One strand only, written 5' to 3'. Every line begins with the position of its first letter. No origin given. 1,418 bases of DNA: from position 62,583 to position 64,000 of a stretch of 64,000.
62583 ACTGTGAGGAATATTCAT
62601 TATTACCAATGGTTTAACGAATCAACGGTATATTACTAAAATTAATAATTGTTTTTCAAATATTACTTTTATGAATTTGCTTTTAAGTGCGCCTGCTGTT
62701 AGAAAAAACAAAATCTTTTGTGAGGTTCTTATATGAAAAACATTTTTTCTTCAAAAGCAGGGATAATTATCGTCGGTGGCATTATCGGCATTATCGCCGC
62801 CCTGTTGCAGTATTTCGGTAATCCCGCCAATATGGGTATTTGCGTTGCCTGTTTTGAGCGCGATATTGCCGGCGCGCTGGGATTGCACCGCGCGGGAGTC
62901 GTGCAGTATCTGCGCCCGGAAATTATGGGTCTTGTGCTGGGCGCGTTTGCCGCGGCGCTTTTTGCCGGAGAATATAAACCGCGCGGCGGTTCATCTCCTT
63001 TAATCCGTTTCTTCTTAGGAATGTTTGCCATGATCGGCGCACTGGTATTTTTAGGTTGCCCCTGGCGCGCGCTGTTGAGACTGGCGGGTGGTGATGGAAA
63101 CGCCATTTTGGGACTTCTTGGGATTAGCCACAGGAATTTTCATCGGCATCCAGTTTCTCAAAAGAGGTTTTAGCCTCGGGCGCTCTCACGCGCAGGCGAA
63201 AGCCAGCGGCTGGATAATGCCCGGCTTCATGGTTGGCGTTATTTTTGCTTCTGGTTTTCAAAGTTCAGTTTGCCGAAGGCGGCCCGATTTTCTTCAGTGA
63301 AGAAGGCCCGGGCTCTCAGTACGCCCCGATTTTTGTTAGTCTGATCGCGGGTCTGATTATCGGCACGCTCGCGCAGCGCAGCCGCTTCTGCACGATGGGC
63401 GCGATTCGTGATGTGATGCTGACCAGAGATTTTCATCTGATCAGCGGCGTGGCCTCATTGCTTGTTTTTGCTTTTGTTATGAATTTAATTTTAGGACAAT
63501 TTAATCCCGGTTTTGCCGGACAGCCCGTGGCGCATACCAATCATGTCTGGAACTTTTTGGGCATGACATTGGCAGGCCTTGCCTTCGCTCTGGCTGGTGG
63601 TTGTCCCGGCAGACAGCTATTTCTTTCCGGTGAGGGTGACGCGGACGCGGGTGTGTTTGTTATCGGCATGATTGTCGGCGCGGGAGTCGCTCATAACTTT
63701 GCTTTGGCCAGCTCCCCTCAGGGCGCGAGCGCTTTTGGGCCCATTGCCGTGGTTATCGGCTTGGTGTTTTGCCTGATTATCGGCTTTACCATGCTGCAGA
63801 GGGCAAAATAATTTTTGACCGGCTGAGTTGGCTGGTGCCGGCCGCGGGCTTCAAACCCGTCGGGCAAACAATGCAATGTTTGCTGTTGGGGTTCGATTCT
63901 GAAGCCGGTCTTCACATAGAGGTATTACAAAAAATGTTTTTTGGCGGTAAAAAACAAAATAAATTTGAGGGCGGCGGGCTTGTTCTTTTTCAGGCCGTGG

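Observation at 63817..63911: tRNA-Sec-shaped UCA tRNA with a U discriminator and an odd T arm, right after yedE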

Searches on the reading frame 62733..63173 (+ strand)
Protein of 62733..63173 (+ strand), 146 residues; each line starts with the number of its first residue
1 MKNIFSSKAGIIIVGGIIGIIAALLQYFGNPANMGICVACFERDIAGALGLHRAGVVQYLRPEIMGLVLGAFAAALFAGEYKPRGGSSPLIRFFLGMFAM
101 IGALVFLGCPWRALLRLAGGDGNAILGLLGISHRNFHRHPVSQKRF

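Call 11: search_protein_families(library=ncbifam, proteins=[window:62733-63173:+], max_evalue=0.001)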
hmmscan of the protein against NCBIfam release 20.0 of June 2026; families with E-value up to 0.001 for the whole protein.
window:62733-63173:+ (146 aa): 1 family
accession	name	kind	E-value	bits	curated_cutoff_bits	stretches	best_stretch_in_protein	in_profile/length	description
TIGR04112.1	seleno_YedE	equivalog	4.4e-62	210.2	200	1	11-131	2-122/337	YedE family putative selenium transporter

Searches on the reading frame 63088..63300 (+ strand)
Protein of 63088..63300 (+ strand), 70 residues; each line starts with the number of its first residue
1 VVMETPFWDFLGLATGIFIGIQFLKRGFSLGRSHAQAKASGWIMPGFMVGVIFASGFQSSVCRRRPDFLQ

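Call 11: search_protein_families(library=ncbifam, proteins=[window:63088-63300:+], max_evalue=0.001)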
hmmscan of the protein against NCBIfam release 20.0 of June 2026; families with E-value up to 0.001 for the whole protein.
window:63088-63300:+ (70 aa): 1 family
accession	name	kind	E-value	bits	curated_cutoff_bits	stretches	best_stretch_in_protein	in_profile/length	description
TIGR04112.1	seleno_YedE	equivalog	3.2e-10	39.7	200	1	9-55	118-164/337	YedE family putative selenium transporter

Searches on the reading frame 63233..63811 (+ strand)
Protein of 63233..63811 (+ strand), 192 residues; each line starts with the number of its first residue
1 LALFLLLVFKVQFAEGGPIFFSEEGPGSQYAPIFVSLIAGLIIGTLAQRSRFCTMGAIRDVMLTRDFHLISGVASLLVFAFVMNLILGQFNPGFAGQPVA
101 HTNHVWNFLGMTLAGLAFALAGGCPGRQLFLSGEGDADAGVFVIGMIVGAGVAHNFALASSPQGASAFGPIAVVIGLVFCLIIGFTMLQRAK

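Call 11: search_protein_families(library=ncbifam, proteins=[window:63233-63811:+], max_evalue=0.001)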
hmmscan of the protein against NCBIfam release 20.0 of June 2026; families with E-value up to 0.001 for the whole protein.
window:63233-63811:+ (192 aa): 4 families
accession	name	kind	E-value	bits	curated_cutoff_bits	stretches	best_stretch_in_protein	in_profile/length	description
TIGR04112.1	seleno_YedE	equivalog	1.2e-74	251.5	200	1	2-185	159-337/337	YedE family putative selenium transporter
NF052577.1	ThSTportTsuASprch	equivalog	2e-09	37.2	400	1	34-143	3-110/330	thiosulfate transporter TsuA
NF033796.1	selen_YedE_FdhT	exception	2.4e-05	23.7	350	1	33-152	216-331/387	selenium metabolism membrane protein YedE/FdhT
NF041049.1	thio_trans_TsuA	exception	2.7e-05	23.4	645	1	32-149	3-118/348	thiosulfate utilization transporter TsuA/YeeE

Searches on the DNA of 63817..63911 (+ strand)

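Call 42: build_rna_model(alignment_id=A3, structure=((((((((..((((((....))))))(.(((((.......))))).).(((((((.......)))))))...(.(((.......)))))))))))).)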
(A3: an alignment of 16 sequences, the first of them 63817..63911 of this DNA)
Model R1 built from alignment A3 (16 sequences, 97 columns); structure: as given.
model positions 94; base pairs 31; branch points 3; effective number of sequences 0.87; information 0.608 bits per position. Calibrated on 0.2 Mb of random sequence (short: E-values are rough).
structure used (alignment columns):
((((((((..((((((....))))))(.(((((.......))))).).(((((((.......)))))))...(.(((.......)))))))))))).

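Call 43: search_with_rna_model(model_id=R1, sources=[window, L005, L006, L007, L008, L009, L012, L013, L014, L015, L016, L017, L019, L020, L021, L022, L023, L024, L025, L026, L027, L028, L029, L030, L031, L032, L036, L037, L038, L039, L041, L042, L043, L044, L045, L046, L047, L048, L049, L050, L051, L052, L053, L054, L055, L056, L057, L058, L059, L060, L061, L062, L063, L064, L065, L066, L067, L068, L069, L070, L071, L072, L073, L074, L075, L076, L077, L078, L079, L080, L081, L082, L083, L034, L035, L004, L010, L011, L018, L003, L137, L186, L084, L085, L088, L089, L102, L113, L117, L122, L132, L134, L136, L142, L166, L174, L179, L188, L196, L199], max_evalue=1)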
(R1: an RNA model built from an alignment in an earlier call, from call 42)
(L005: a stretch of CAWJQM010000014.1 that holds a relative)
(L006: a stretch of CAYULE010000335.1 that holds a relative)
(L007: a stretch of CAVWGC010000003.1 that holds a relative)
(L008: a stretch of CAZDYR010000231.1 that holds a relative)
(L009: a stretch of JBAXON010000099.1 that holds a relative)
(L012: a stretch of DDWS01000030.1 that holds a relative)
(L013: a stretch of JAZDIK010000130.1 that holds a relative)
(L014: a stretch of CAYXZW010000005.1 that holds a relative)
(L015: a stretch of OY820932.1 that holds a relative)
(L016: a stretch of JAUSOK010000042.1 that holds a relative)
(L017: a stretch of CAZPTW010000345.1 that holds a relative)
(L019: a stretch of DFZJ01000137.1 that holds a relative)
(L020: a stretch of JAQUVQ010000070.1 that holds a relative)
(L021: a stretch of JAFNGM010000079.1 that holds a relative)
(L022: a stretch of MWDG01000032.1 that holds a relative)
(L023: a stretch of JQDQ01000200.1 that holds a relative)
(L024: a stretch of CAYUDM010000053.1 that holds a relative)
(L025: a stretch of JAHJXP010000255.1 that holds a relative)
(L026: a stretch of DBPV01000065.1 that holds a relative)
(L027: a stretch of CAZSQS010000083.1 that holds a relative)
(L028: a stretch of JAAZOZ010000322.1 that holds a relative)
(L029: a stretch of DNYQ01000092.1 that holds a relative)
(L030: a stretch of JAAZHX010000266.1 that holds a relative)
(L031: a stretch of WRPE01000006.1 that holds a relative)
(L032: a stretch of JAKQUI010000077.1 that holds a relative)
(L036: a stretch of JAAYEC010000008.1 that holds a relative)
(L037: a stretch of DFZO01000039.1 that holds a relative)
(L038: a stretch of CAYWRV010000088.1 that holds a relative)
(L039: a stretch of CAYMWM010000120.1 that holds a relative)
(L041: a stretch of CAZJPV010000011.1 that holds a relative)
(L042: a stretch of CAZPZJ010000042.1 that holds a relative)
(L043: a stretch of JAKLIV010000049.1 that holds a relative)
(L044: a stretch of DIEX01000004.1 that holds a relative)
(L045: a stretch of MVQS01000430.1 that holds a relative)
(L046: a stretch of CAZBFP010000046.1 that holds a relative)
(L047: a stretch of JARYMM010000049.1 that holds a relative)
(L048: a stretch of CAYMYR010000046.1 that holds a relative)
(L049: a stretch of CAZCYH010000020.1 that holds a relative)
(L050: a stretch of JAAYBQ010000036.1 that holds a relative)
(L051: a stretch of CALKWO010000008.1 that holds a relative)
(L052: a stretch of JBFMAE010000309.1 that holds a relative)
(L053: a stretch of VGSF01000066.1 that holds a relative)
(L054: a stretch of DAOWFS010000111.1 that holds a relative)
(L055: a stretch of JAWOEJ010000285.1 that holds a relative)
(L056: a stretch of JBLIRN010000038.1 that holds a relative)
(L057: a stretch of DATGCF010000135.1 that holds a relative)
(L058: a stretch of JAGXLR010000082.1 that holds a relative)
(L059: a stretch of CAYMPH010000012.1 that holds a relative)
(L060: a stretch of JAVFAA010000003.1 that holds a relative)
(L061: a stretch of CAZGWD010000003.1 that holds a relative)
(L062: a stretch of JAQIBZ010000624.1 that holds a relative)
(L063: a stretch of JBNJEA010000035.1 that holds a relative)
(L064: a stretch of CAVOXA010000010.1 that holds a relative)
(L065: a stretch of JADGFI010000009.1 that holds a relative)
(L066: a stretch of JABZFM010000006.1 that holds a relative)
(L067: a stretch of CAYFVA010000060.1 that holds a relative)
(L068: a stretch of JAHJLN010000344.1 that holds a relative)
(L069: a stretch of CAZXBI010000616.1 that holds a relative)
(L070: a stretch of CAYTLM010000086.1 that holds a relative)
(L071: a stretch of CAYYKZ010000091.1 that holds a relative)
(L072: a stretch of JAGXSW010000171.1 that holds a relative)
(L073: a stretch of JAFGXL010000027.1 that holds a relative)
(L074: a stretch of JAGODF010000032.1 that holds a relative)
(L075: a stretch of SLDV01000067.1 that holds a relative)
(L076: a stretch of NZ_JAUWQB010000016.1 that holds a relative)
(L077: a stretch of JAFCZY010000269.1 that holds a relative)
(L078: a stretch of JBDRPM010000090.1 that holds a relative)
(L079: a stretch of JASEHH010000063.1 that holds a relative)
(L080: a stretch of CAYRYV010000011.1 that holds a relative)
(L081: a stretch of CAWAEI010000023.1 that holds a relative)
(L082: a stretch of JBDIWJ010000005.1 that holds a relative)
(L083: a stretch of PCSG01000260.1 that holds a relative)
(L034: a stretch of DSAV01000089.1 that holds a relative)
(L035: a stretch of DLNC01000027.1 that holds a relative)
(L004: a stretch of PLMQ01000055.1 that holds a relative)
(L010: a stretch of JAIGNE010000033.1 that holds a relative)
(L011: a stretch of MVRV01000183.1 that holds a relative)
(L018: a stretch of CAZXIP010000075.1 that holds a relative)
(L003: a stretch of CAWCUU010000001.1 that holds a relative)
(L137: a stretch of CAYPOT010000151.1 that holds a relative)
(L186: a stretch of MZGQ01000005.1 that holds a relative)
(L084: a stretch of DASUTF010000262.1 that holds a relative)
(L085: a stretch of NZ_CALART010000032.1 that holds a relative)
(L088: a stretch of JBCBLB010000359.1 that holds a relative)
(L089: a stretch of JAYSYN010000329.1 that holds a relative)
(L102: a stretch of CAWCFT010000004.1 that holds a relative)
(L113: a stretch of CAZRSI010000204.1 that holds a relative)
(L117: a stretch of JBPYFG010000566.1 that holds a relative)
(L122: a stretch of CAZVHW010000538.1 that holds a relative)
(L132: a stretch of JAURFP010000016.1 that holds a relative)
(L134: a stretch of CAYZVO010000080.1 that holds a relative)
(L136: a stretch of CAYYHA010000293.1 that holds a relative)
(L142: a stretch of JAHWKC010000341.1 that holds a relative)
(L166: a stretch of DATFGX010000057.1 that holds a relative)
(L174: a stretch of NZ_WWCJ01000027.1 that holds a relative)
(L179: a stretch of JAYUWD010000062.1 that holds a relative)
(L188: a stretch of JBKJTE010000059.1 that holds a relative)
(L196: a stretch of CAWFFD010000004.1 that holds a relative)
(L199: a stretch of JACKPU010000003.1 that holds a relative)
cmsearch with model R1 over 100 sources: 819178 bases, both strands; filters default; matches with E-value up to 1: 20.
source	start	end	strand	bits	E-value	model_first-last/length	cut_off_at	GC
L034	1966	2059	+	115.1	7.2e-24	1-94/94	no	0.61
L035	5014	5107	+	113.7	1.5e-23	1-94/94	no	0.57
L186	2142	2235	+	110.3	9.4e-23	1-94/94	no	0.61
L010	3722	3816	+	104.3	2.4e-21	1-94/94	no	0.59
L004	5030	5122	+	103.8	3.2e-21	1-94/94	no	0.55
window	63817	63911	+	99.8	2.8e-20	1-94/94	no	0.6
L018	6272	6367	+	95.2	3.4e-19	1-94/94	no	0.53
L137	4766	4857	+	91.7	2.3e-18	1-94/94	no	0.65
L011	5010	5101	+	86.6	3.6e-17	1-94/94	no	0.64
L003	2914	3007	+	68.9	5.3e-13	1-94/94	no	0.69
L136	4124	4222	+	61.1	3.7e-11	1-94/94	no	0.7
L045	772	860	-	45.9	1.4e-07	1-94/94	no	0.61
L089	7928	8000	+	37.4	1.4e-05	1-74/94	3'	0.63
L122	5410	5491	+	33.8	9.4e-05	1-79/94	3'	0.71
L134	1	54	-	30.6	0.00054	1-53/94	3'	0.72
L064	2667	2752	+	22.2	0.051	1-94/94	no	0.64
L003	4609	4696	+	18.8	0.33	1-94/94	no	0.73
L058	5223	5301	-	18.5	0.38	1-94/94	no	0.49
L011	5032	5100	-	17.2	0.79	1-94/94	no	0.62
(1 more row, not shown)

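Call 64: search_with_rna_model(model_id=R1, sources=[L211, L201, L202, L204, L205, L206, L208, L209, L210, L212], max_evalue=0.01, show_alignments=1)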
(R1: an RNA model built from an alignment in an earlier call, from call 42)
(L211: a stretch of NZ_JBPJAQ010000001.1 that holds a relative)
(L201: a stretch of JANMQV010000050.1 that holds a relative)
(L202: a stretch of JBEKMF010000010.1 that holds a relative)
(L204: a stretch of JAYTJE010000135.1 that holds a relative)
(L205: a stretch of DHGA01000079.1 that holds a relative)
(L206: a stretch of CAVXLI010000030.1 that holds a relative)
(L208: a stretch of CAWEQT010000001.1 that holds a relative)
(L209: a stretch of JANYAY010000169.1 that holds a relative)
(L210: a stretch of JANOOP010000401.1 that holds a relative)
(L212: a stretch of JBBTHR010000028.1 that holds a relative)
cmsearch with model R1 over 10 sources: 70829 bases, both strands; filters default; matches with E-value up to 0.01: 11.
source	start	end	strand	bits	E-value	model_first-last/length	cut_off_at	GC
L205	7194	7287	-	115.5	5.1e-25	1-94/94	no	0.6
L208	2793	2886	+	112.4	2.6e-24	1-94/94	no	0.57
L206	2225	2318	-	111.3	4.8e-24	1-94/94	no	0.56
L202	2022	2115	-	108.4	2.3e-23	1-94/94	no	0.6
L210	7637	7730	-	102.4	6e-22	1-94/94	no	0.69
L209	4459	4553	-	101.2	1.2e-21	1-94/94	no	0.58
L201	685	778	-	100.9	1.3e-21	1-94/94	no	0.65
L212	291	384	+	99.5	3e-21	1-94/94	no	0.68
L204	3783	3874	-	91.8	1.9e-19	1-94/94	no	0.65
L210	7618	7713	+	34.9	4.7e-06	1-94/94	no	0.71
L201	668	766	+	25.9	0.00059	1-94/94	no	0.66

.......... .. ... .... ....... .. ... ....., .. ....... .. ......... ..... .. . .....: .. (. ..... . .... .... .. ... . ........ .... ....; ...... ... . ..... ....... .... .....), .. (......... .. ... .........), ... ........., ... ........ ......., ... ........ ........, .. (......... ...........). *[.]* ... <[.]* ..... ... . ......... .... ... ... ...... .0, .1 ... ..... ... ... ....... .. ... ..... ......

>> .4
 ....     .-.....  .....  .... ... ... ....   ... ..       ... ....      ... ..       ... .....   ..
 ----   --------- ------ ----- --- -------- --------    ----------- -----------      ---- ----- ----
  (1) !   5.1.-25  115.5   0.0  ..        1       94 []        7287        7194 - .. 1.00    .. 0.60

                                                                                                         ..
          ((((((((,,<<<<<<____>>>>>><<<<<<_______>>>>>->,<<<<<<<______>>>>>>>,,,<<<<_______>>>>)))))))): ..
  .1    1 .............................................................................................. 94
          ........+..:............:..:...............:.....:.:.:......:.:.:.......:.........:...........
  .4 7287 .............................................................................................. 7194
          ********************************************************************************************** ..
